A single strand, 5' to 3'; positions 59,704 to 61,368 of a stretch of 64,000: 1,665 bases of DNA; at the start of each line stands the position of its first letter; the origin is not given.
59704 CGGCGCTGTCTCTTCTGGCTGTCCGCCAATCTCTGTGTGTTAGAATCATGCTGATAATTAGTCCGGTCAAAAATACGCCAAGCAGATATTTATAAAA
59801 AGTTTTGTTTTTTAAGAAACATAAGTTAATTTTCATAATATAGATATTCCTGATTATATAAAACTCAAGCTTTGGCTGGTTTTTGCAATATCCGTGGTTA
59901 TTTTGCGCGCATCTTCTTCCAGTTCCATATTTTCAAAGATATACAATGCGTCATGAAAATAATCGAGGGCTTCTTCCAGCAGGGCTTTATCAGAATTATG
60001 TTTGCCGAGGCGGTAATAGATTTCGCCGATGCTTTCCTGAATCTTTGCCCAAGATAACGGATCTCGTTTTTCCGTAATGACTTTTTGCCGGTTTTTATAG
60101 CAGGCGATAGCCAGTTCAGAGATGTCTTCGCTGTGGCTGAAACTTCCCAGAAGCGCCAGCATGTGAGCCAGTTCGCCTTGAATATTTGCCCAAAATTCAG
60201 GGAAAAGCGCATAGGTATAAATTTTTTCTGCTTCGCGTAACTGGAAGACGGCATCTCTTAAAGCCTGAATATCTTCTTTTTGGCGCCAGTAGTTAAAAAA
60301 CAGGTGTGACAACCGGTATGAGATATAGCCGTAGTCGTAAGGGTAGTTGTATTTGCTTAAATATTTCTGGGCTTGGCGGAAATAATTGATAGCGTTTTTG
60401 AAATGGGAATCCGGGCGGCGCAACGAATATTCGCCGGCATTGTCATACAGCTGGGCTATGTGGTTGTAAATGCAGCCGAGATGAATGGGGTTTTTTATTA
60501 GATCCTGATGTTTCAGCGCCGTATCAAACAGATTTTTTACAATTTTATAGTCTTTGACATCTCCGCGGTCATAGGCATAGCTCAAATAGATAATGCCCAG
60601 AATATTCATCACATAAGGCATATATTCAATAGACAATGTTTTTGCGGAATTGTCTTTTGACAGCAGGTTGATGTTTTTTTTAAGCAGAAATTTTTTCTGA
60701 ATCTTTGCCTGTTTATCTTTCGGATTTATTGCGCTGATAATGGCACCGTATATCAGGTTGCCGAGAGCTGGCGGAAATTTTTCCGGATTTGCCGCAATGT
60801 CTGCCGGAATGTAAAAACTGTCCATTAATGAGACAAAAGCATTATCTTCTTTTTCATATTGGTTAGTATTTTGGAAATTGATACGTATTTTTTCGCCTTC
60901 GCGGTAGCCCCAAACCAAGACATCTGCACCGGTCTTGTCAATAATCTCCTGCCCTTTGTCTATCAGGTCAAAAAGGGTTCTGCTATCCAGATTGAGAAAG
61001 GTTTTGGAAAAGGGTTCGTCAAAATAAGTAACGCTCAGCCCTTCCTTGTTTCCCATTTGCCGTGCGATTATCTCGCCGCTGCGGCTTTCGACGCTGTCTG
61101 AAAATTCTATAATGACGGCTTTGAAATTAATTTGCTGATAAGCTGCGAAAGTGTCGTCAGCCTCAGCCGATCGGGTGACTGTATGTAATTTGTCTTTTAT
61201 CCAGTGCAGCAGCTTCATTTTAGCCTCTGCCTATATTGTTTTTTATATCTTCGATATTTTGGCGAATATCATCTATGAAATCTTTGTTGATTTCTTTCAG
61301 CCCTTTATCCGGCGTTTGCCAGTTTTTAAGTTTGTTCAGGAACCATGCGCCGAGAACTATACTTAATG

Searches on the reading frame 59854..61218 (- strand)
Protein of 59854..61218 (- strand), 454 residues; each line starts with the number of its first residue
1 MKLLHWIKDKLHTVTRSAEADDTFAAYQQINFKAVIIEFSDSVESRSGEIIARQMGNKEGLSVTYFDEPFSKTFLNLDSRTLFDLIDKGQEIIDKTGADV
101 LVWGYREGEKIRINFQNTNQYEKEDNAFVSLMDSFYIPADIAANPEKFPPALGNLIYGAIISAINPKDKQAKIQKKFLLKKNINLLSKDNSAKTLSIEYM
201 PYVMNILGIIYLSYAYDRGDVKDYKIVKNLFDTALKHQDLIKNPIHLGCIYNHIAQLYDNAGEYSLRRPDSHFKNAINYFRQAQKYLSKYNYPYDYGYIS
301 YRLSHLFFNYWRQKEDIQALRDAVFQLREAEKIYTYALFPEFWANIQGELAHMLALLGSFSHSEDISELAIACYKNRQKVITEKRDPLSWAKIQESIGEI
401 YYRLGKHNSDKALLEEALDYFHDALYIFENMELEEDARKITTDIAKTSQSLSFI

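Call 3: search_protein_families(library=pfam, proteins=[window:59854-61218:-], max_evalue=0.01)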
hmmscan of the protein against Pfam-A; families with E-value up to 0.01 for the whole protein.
window:59854-61218:- (454 aa): 1 family
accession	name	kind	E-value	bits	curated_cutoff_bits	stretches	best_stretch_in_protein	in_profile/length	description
PF13374.12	TPR_10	-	0.00024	21.5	27.5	0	393-419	4-30/42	Tetratricopeptide repeat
